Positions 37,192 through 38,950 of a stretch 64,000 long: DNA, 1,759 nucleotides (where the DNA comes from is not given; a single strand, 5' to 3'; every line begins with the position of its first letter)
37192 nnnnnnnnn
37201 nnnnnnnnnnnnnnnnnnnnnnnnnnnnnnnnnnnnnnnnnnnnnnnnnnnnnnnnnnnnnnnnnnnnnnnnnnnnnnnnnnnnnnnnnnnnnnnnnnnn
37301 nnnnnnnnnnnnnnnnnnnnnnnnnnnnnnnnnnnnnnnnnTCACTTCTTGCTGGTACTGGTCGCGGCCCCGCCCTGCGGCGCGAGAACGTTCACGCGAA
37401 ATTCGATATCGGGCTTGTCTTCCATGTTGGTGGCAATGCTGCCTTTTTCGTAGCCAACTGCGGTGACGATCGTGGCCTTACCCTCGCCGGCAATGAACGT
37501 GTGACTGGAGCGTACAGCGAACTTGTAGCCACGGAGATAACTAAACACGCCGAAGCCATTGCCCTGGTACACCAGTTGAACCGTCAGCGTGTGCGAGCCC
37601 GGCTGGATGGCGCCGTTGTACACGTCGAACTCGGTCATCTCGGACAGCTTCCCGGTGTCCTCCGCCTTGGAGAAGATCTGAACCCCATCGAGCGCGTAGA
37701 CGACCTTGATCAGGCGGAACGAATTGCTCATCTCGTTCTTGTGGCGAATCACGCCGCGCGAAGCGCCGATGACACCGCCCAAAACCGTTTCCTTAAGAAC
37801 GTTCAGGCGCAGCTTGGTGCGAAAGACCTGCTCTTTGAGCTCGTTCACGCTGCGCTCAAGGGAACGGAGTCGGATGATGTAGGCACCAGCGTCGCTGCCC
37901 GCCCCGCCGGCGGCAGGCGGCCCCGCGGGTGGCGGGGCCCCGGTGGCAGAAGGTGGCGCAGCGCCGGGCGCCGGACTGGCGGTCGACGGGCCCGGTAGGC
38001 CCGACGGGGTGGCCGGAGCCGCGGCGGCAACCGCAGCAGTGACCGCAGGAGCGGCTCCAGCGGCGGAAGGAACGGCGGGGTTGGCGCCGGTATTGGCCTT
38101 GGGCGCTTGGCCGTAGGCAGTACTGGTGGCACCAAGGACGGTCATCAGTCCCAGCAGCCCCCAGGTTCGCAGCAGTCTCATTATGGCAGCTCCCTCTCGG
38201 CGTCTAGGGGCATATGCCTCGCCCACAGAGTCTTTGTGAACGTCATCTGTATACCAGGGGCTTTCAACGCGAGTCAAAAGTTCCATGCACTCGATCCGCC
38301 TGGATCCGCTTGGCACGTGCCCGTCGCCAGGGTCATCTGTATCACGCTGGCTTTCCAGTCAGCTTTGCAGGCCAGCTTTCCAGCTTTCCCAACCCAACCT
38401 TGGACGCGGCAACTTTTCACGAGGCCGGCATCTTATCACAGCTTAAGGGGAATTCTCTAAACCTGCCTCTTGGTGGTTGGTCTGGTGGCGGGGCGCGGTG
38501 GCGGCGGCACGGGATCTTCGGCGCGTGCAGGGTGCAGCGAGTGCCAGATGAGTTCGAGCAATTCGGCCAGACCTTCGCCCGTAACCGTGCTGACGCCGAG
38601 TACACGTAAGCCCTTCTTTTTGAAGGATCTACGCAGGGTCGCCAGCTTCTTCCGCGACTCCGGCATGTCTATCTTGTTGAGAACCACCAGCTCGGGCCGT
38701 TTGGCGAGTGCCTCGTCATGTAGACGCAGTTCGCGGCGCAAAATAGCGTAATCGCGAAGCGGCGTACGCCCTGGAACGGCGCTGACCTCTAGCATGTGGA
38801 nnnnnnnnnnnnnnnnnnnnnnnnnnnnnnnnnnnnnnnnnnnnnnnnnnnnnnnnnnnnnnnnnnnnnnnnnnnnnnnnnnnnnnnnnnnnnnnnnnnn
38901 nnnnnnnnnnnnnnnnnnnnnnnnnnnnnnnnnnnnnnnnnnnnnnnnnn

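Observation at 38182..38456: Lower-GC 275-bp leader with duplicated ~28-nt motif overlapping a -35/-10 promoter upstream of the Glt-like operon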

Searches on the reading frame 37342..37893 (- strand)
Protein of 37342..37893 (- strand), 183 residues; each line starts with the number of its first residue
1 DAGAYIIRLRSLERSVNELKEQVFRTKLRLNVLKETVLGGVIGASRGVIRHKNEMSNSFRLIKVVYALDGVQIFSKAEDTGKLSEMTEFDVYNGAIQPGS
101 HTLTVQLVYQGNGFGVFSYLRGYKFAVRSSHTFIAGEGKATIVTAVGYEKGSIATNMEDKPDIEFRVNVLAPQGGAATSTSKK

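Call 27: find_related_loci(query=A1, collection=metagenome_contigs, flank=1500)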
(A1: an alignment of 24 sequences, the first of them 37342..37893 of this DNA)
Query A1 (183 aa) in metagenome_contigs; peptide patterns used: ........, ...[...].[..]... (x = any residue, [..] = any of these).
304 stretches matched a pattern; 268 encode a relative of the query (tblastn E <= 1e-3); the best 80 are kept; 80 distinct loci.
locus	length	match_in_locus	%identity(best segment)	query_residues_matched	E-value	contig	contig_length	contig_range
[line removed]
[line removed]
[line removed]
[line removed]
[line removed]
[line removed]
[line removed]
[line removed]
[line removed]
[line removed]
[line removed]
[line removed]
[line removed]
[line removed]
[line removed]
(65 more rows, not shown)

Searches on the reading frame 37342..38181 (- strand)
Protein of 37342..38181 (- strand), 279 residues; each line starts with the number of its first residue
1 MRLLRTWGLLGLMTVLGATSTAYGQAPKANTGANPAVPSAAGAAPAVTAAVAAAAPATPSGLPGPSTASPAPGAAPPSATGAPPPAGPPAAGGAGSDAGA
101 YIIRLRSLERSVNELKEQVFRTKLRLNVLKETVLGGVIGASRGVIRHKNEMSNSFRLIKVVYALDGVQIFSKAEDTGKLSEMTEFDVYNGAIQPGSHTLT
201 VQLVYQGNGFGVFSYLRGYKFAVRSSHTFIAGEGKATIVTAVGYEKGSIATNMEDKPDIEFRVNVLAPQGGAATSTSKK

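Call 8: search_protein_families(library=pfam, proteins=[window:37342-38181:-], max_evalue=0.01)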
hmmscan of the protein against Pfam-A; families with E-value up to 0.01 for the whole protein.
window:37342-38181:- (279 aa): 0 families

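Call 14: search_protein_families(library=ncbifam, proteins=[window:37342-38181:-], max_evalue=0.001)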
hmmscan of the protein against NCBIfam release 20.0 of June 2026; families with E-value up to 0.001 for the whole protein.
window:37342-38181:- (279 aa): 0 families

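Call 15: find_encoding_contigs(protein=window:37342-38181:-, flank=3000, max_places=6)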
Protein window:37342-38181:- (279 aa): 1 contig read that carries it; 1 place shown.
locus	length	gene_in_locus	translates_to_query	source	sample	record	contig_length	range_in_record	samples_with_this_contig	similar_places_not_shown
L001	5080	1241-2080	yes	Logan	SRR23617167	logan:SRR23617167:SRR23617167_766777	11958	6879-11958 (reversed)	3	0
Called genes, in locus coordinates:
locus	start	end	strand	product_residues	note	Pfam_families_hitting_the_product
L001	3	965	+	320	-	?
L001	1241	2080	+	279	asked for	-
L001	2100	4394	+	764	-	PF07719:TPR_2 (faint), PF13174:TPR_6 (faint), PF13424:TPR_12 (faint), PF13428:TPR_14 (faint), PF13432:TPR_16 (faint), PF13525:YfiO (faint), PF09976:TPR_21 (weak), PF25064:ARM_TT21_5th, +2 more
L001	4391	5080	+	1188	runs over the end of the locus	PF07719:TPR_2 (faint), PF13174:TPR_6 (faint), PF13424:TPR_12 (faint), PF13428:TPR_14 (faint), PF00515:TPR_1 (faint), PF13432:TPR_16 (faint)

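Call 16: find_homologous_proteins(query=window:37342-38181:-)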
Query window:37342-38181:- (279 aa): 918 proteins with E <= 0.001 among 8000 candidates; the best 120 are listed.
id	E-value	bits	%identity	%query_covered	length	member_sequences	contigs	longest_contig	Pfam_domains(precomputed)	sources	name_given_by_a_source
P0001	4.8e-174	595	100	100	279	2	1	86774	-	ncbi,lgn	-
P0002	2.0e-116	406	69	100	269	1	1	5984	-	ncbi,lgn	-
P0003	1.3e-111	390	87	69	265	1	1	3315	-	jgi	jgi:hypothetical protein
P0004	1.3e-109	384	83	70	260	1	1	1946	-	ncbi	-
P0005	6.7e-102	358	62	96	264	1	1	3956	-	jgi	jgi:hypothetical protein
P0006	2.0e-98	347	69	77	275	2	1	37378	-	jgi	jgi:hypothetical protein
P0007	6.5e-98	345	74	68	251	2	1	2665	-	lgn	-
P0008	1.1e-97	344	70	73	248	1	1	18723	-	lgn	-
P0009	1.8e-97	344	75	63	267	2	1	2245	-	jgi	jgi:hypothetical protein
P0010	5.5e-97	342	61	97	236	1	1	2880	-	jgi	jgi:hypothetical protein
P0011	6.7e-97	342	69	77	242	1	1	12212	-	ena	-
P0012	6.8e-97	342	75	66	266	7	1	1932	-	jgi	-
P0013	8.8e-97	341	69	77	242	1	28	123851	-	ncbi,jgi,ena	jgi:hypothetical protein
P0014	1.0e-96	341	74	66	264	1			-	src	-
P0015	1.5e-96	341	75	70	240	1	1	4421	-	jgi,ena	-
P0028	2.7e-95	337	60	97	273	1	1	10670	-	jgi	jgi:hypothetical protein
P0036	7.3e-95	335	77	63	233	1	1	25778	-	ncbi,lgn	-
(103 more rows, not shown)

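Call 17: find_encoding_contigs(protein=P0002, flank=3000, max_places=3)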
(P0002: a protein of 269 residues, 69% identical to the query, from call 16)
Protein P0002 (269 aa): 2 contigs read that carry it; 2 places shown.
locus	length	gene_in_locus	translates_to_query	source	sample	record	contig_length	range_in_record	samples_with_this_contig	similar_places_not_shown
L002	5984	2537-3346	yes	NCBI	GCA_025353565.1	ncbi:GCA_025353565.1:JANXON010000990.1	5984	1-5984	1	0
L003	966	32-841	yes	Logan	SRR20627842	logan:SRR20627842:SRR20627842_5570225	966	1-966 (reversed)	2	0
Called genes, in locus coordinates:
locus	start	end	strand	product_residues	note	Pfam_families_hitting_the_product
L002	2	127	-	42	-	?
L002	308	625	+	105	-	PF00829:Ribosomal_L21p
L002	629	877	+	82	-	PF01016:Ribosomal_L27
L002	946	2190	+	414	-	PF01018:GTP1_OBG, PF01926:MMR_HSR1, PF02421:FeoB_N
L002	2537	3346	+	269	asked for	-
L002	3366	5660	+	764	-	PF00515:TPR_1 (faint), PF07719:TPR_2 (faint), PF12895:ANAPC3 (faint), PF13174:TPR_6 (faint), PF13176:TPR_7 (faint), PF13424:TPR_12 (faint), PF09976:TPR_21 (weak), PF25064:ARM_TT21_5th, +6 more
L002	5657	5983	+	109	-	?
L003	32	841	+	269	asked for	-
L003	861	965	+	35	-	?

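Call 18: find_encoding_contigs(protein=P0003, flank=3000, max_places=3)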
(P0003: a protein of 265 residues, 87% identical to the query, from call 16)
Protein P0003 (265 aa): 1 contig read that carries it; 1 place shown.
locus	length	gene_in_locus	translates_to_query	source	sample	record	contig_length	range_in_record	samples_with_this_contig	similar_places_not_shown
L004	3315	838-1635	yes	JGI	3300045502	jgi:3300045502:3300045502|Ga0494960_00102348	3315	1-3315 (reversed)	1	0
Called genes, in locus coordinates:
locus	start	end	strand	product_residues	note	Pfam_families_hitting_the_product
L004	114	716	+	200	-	PF01926:MMR_HSR1, PF02421:FeoB_N, PF03193:RsgA_GTPase (faint)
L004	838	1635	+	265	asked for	-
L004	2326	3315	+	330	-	?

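Call 19: find_encoding_contigs(protein=P0004, flank=3000, max_places=3)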
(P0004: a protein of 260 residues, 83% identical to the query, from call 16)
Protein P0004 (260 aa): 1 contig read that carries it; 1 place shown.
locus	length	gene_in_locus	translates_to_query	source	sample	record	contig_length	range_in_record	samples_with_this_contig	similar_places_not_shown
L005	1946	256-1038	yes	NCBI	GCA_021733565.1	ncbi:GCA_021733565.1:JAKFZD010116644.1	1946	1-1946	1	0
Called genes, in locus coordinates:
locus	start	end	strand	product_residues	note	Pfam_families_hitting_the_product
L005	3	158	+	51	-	?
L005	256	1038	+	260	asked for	-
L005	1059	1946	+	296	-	?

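Call 20: find_encoding_contigs(protein=P0036, flank=3000, max_places=3)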
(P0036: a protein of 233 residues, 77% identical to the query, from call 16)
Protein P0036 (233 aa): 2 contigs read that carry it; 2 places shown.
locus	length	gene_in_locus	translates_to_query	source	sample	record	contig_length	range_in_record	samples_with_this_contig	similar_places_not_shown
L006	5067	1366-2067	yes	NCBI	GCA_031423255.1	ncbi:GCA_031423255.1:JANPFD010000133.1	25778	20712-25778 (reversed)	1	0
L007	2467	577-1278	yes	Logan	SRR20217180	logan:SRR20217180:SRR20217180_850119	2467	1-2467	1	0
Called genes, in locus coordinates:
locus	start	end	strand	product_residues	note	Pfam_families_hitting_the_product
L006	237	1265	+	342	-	PF01018:GTP1_OBG, PF01926:MMR_HSR1, PF02421:FeoB_N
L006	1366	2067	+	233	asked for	-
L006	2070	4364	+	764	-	PF13174:TPR_6 (faint), PF13432:TPR_16 (faint), PF25062:ARM_TT21_N (faint), PF28559:TPR_SusR (faint), PF00515:TPR_1 (faint), PF07719:TPR_2 (faint), PF09976:TPR_21 (faint), PF10602:RPN7 (faint), +7 more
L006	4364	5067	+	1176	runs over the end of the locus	PF13174:TPR_6 (faint), PF13432:TPR_16 (faint), PF07719:TPR_2 (faint), PF13176:TPR_7 (faint), PF13414:TPR_11 (faint), PF13424:TPR_12 (faint), PF14559:TPR_19 (faint)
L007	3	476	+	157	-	?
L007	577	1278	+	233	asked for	-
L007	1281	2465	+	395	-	?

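Call 23: find_related_loci(query=window:37342-38181:-, collection=genome_contigs, flank=2500)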
Query window:37342-38181:- (279 aa) in genome_contigs; peptide patterns used: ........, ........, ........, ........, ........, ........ (x = any residue, [..] = any of these).
600 stretches matched a pattern (row limit reached: there are more); 2 encode a relative of the query (tblastn E <= 1e-3); 2 distinct loci.
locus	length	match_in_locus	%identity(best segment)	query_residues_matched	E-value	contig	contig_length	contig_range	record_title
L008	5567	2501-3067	70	90-277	2e-92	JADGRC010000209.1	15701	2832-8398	MAG: Proteobacteria bacterium isolate Chersky_194 k127_8442505, whole genome shotgun sequence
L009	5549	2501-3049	69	97-279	1e-88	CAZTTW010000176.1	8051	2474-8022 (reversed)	MAG TPA_asm: uncultured Myxococcales bacterium isolate binchicken_co50_413 genome assembly, contig: NODE_12017_length_80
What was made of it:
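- On Repeated transcription-factor operator: The rest of the genome was not reachable, because the genome_contigs scan had already been used (call 23).
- Tried and rejected: Low-complexity peptide patterns saturated it, leaving only 2 loci (call 23).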

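Call 40: find_encoding_contigs(protein=P0005, flank=1500, max_places=2)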
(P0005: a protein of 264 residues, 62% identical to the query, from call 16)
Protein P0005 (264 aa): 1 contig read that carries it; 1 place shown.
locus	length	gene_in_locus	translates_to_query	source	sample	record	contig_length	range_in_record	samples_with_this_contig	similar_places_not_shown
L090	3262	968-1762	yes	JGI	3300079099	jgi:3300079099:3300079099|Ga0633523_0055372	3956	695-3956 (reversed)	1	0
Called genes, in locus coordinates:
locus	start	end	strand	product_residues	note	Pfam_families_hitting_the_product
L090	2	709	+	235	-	?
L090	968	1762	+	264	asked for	-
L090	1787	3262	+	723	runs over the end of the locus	?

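Call 41: find_encoding_contigs(protein=P0006, flank=1500, max_places=2)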
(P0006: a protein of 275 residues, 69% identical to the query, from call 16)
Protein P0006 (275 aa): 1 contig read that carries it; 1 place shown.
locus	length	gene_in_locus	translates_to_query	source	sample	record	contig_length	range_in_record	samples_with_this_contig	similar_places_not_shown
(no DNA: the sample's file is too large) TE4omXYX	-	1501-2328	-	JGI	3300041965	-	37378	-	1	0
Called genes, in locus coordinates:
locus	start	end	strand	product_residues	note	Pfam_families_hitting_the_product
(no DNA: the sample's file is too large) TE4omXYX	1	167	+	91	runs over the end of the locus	PF01016:Ribosomal_L27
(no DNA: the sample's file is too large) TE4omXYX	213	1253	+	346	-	PF01018:GTP1_OBG, PF01926:MMR_HSR1, PF02421:FeoB_N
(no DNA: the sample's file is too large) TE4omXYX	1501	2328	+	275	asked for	-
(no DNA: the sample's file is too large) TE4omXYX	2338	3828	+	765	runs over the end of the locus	PF12895:ANAPC3 (faint), PF00515:TPR_1 (faint), PF07719:TPR_2 (faint), PF13174:TPR_6 (faint), PF13428:TPR_14 (faint), PF13432:TPR_16 (faint), PF14559:TPR_19 (faint), PF25064:ARM_TT21_5th (weak), +2 more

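Call 42: find_encoding_contigs(protein=P0010, flank=1500, max_places=2)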
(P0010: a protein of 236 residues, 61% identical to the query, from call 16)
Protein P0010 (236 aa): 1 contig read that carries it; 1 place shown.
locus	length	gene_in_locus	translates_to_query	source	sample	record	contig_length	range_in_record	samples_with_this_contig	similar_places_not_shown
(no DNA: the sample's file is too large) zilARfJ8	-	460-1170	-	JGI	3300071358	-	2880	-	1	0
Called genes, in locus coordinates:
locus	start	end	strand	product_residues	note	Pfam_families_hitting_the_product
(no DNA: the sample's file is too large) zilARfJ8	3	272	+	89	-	?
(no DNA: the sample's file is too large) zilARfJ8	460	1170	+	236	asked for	-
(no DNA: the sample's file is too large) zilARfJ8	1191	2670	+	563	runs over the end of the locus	?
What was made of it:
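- Tried and rejected: Two contig look-ups returned no DNA (calls 41, 42).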

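Call 43: find_encoding_contigs(protein=P0028, flank=1500, max_places=2)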
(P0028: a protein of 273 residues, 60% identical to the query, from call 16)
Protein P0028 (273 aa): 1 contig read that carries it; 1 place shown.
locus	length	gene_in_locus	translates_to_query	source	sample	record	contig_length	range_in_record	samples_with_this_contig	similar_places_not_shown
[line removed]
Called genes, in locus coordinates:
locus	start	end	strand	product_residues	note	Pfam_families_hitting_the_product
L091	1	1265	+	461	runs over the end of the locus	PF01018:GTP1_OBG, PF01926:MMR_HSR1, PF02421:FeoB_N (weak)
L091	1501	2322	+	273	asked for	-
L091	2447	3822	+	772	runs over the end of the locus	PF13428:TPR_14 (faint), PF13424:TPR_12 (faint), PF14559:TPR_19 (faint), PF07719:TPR_2 (faint), PF13432:TPR_16 (weak), PF13174:TPR_6 (faint), PF09976:TPR_21 (weak), PF13432:TPR_16 (weak), +1 more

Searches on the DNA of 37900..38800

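Call 9: search_rna_families(source=window, start=37900, end=38800, threshold=evalue, max_evalue=10)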
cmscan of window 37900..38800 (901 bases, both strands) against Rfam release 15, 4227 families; matches with E-value up to 10: 2.
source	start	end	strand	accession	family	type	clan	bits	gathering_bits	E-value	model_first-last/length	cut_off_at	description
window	38009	38061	-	RF03859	mir-6132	Gene; miRNA;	-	21.6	112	0.054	22-74/94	no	mir-6132 microRNA precursor family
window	38634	38761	-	RF01385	isrA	Gene; sRNA;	-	12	51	8.7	1-129/129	no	isrA Hfq binding RNA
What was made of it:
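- There is no Rfam match at E <= 10 inside the intergenic region (call 9).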

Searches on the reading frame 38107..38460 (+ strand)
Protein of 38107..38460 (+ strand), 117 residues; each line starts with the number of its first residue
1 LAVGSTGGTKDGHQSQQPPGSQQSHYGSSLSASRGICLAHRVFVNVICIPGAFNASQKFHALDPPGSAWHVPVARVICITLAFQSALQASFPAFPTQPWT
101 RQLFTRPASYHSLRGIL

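Call 55: search_protein_families(library=pfam, proteins=[window:38107-38460:+], max_evalue=0.1)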
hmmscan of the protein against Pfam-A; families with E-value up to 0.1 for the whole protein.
window:38107-38460:+ (117 aa): 0 families
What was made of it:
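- The antisense ORFs have no Pfam match (call 55).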
